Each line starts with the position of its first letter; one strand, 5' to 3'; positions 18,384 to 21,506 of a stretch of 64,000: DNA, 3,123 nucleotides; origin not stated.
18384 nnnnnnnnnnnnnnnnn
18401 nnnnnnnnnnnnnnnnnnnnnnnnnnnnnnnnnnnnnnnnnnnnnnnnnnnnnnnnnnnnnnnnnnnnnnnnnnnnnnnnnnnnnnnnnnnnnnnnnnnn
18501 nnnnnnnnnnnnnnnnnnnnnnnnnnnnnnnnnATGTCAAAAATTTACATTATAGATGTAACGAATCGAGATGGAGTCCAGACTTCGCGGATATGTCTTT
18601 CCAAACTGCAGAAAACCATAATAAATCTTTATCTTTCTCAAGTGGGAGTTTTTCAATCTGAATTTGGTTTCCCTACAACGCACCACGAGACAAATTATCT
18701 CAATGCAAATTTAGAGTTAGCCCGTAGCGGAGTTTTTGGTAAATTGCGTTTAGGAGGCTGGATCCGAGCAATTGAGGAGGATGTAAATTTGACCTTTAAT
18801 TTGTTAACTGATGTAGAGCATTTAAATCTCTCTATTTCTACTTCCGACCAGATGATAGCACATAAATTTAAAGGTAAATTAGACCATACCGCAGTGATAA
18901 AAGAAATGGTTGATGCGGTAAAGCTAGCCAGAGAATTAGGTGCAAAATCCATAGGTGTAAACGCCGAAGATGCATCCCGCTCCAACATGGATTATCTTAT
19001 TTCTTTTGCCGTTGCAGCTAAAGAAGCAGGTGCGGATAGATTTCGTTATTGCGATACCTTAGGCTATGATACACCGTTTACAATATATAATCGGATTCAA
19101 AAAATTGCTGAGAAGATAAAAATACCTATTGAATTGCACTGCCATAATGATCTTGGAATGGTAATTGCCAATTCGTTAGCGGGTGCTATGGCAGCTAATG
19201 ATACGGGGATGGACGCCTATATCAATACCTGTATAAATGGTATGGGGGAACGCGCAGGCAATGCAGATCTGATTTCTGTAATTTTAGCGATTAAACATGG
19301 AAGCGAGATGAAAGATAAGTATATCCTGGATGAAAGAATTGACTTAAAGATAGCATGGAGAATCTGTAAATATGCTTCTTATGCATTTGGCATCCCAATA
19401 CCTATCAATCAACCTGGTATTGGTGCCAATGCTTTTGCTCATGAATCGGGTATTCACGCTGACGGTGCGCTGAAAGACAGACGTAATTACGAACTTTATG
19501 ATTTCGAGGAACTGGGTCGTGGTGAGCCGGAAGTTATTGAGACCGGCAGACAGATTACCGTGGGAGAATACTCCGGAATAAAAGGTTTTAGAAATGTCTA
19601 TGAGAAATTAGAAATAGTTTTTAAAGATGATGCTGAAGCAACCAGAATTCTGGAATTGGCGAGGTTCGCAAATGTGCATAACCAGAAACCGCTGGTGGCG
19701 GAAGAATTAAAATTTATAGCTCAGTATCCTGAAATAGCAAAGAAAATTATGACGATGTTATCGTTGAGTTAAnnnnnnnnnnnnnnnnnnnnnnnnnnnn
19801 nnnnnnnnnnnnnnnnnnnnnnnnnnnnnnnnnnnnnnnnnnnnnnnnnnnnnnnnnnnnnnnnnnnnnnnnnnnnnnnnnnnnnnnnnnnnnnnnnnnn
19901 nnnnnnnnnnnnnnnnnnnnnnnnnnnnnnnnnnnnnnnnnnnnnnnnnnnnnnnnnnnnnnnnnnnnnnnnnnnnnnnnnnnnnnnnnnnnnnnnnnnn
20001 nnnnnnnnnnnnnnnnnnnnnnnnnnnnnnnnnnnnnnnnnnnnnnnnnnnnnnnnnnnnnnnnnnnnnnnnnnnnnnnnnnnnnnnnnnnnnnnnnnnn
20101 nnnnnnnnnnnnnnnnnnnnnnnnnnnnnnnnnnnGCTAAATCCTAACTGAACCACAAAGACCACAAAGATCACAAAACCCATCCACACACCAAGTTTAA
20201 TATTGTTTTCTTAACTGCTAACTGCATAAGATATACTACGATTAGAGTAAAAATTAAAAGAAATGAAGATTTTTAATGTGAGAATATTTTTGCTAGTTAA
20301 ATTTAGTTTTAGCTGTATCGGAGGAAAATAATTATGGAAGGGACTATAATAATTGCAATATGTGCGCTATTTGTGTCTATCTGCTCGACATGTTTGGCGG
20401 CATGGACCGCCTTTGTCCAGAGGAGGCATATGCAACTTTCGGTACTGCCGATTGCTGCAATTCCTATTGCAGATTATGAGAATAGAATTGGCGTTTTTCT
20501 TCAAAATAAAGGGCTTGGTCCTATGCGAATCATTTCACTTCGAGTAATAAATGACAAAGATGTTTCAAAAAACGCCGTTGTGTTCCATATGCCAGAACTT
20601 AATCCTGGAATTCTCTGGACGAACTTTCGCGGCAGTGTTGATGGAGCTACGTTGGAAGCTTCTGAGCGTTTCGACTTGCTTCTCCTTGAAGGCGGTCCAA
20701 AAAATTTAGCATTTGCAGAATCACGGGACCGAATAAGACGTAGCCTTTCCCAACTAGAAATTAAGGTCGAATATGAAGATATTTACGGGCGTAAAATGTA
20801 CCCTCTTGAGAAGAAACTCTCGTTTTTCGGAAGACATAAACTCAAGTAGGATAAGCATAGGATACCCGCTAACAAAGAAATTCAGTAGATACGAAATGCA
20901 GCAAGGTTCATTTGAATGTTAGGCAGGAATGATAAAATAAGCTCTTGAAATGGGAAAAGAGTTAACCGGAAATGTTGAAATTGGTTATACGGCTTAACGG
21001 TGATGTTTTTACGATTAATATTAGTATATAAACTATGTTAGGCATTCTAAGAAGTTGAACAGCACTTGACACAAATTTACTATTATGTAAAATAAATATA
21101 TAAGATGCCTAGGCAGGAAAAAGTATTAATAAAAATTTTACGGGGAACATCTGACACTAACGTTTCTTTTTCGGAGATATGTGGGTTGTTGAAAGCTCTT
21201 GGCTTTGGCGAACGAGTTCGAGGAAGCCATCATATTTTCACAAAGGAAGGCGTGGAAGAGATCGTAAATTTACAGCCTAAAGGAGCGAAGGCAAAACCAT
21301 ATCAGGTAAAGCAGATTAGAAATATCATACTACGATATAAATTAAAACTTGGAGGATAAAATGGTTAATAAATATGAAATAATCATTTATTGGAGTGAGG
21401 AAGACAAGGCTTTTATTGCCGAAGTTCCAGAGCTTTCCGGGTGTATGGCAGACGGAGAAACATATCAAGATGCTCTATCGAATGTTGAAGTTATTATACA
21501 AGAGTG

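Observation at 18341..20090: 1.7-kb insertion after asnA flanked by a synonymously diverged duplicate of the asnA 3' end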

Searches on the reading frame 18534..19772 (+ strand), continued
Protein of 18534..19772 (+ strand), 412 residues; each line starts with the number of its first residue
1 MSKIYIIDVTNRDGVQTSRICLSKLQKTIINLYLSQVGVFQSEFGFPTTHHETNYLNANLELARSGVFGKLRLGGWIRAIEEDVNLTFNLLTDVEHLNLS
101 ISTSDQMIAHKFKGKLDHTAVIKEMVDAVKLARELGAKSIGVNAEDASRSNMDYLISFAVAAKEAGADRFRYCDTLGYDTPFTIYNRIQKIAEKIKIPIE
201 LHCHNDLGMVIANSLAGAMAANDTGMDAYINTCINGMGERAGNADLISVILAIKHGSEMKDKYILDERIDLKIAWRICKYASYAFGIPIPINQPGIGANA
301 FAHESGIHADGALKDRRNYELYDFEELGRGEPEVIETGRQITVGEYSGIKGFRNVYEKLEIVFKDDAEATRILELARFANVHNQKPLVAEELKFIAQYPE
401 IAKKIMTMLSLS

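Call 27: find_encoding_contigs(protein=P0123, flank=10000, max_places=3)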
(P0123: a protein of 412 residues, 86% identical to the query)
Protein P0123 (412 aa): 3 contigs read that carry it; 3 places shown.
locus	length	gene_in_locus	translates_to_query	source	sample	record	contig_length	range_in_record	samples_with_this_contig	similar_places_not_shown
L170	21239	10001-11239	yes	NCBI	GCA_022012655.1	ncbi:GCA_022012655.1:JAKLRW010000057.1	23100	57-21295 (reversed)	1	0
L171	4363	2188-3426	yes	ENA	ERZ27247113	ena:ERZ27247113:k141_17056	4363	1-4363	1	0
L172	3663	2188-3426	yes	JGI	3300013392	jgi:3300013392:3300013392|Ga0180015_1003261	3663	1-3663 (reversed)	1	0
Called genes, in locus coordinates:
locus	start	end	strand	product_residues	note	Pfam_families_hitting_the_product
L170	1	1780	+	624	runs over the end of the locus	PF16260:DUF4914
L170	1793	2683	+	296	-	PF01259:SAICAR_synt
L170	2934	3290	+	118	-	PF10057:MpsC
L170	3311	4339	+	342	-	PF01300:Sua5_yciO_yrdC, PF03481:Sua5_C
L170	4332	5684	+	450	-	PF00289:Biotin_carb_N, PF02655:ATP-grasp_3 (weak), PF02222:ATP-grasp, PF02786:CPSase_L_D2, PF07478:Dala_Dala_lig_C, PF08443:RimK, PF02785:Biotin_carb_C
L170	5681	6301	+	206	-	PF00132:Hexapep, PF25087:GMPPB_C (faint), PF25084:LbH_EIF2B (faint), PF00132:Hexapep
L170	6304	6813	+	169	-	PF00731:AIRC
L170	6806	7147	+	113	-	-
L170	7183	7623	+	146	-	PF05036:SPOR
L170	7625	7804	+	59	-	-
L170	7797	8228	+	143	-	PF01272:GreA_GreB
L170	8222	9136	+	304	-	PF00288:GHMP_kinases_N, PF08544:GHMP_kinases_C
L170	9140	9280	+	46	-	-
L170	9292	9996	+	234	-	PF00731:AIRC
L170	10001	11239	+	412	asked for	PF00682:HMGL-like, PF22617:HCS_D2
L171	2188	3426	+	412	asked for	PF00682:HMGL-like, PF22617:HCS_D2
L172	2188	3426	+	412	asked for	PF00682:HMGL-like, PF22617:HCS_D2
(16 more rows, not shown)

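Call 37: find_encoding_contigs(protein=P0122, flank=10000, max_places=5)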
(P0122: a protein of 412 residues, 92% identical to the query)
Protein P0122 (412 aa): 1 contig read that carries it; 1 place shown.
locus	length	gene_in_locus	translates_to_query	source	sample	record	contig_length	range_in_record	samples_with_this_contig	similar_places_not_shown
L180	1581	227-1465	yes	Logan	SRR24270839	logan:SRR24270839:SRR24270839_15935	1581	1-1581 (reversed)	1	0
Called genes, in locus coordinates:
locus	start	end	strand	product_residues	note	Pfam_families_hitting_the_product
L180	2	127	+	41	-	?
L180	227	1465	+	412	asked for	PF00682:HMGL-like, PF22617:HCS_D2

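Call 54: search_solved_structures(query=window:18534-19769:+, max_evalue=1e-20)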
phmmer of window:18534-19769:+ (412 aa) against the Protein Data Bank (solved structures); distinct sequences matched with E-value up to 1e-20: 7.
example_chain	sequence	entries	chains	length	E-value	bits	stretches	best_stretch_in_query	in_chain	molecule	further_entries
3rmj_A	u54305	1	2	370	1.4e-41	146.2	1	3-360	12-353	2-isopropylmalate synthase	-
6e1j_A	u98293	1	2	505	1.7e-36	129.4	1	4-390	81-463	2-isopropylmalate synthase, A genome specific 1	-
3eeg_A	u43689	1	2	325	2.3e-36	129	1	3-323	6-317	2-isopropylmalate synthase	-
6ktq_A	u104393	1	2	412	9.9e-35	123.6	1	3-351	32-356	Homocitrate synthase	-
3ewb_X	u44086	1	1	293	8.7e-23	84.3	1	2-293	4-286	2-isopropylmalate synthase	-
4ov4_A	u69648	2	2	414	1.3e-22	83.7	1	4-336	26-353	2-isopropylmalate synthase | isopropylmalate synthase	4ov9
3ivs_A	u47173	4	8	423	1.6e-22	83.5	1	5-342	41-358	Homocitrate synthase, mitochondrial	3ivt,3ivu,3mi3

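Call 62: find_encoding_contigs(protein=P0126, flank=8000, max_places=3)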
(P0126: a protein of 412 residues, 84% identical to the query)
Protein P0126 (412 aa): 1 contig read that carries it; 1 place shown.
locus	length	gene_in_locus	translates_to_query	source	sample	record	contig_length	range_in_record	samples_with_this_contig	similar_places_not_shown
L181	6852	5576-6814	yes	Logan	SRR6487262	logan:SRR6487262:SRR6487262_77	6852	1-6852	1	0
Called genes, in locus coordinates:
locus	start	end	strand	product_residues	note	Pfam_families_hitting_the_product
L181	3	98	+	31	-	?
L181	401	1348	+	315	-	-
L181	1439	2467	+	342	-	PF04055:Radical_SAM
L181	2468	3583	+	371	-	PF13353:Fer4_12 (weak), PF04055:Radical_SAM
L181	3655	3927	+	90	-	-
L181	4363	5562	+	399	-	PF00155:Aminotran_1_2, PF01053:Cys_Met_Meta_PP (weak), PF01041:DegT_DnrJ_EryC1 (weak)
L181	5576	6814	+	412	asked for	PF00682:HMGL-like, PF22617:HCS_D2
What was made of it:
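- The aminotransferase-HMGL pair also occurs in L181 (call 62).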

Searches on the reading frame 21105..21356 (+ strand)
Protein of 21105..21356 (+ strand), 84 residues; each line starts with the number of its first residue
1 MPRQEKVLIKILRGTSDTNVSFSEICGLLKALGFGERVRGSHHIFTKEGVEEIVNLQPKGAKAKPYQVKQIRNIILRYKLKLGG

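Call 7: search_protein_families(library=pfam, proteins=[window:21105-21356:+], max_evalue=0.01)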
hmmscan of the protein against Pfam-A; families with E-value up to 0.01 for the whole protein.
window:21105-21356:+ (84 aa): 1 family
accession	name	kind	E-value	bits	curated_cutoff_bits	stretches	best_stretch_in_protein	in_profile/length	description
PF07927.17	HicA_toxin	-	1.3e-08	35.2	27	1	23-72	2-53/58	HicA toxin of bacterial toxin-antitoxin,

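Call 65: search_protein_families(library=phrogs, proteins=[window:21105-21356:+], max_evalue=0.01)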
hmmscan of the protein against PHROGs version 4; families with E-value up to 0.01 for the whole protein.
window:21105-21356:+ (84 aa): 2 families
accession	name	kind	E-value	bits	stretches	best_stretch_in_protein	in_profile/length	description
phrog_8887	-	moron, auxiliary metabolic gene and host takeover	7.8e-07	29.8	1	1-74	1-77/85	toxin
phrog_353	-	moron, auxiliary metabolic gene and host takeover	9.2e-05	23.4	1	19-71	4-59/73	toxin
